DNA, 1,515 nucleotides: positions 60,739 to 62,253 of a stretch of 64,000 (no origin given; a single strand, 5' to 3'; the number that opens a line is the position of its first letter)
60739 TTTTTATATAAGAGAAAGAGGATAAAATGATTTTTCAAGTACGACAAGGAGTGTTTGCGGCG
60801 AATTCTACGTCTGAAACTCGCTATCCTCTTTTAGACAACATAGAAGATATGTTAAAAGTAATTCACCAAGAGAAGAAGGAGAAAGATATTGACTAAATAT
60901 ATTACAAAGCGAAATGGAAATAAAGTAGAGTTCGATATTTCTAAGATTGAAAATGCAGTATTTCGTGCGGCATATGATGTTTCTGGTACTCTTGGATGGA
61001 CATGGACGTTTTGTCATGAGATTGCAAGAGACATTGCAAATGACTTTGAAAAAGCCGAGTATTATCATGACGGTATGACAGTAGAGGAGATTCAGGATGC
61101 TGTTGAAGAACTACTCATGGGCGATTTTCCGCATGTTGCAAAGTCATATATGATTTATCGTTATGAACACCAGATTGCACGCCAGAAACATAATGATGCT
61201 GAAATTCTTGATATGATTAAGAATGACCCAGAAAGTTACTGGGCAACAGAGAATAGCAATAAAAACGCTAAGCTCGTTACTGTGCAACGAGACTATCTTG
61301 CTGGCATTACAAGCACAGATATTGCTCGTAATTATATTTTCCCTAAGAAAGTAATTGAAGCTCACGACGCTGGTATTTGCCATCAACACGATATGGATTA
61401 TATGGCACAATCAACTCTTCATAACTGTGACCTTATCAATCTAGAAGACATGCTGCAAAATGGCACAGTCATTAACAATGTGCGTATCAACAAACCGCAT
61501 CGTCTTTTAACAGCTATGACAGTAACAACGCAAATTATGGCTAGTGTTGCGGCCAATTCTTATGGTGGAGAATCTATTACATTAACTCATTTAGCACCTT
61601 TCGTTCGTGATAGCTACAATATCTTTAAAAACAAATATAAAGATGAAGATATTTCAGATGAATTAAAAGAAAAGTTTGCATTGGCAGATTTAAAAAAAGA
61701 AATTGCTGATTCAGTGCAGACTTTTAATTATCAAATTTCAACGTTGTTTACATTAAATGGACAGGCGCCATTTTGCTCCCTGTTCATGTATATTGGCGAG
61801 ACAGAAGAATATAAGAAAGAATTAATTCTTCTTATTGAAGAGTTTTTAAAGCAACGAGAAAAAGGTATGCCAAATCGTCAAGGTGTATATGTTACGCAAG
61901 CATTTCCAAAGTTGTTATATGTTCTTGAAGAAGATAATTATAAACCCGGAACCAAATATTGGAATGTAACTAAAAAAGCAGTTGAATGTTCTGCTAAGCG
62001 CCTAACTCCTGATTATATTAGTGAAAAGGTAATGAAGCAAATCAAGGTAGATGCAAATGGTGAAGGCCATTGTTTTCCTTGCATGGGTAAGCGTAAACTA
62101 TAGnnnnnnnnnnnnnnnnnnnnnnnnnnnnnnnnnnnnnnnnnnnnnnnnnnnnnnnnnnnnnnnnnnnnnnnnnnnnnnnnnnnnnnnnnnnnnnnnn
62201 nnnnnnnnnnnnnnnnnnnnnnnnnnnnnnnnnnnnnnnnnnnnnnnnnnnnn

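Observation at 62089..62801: Group I intron with an HNH homing endonuclease inside nrdD (T4 nrdD/sunY-like arrangement)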

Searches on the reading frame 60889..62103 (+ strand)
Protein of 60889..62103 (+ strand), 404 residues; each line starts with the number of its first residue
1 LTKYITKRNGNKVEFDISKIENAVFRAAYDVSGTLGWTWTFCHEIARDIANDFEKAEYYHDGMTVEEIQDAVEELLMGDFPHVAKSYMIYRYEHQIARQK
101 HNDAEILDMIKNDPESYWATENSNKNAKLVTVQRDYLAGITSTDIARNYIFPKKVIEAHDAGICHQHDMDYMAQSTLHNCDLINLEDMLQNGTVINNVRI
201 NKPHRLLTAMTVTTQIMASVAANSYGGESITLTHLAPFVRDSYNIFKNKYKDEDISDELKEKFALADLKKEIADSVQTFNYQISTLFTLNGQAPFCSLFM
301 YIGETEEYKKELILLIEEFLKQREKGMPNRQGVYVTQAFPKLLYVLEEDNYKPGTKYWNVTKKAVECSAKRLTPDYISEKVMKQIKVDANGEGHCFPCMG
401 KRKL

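Call 4: search_protein_families(library=pfam, proteins=[window:60889-62103:+], max_evalue=0.01)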
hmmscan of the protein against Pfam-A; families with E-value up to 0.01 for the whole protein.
window:60889-62103:+ (404 aa): 2 families
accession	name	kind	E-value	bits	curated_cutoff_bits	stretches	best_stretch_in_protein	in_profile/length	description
PF13597.11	NRDD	-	1.5e-62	212.5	26.2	1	121-402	1-265/562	Anaerobic ribonucleoside-triphosphate reductase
PF03477.21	ATP-cone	-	1.3e-19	70.9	25.8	1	3-95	1-87/88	ATP cone domain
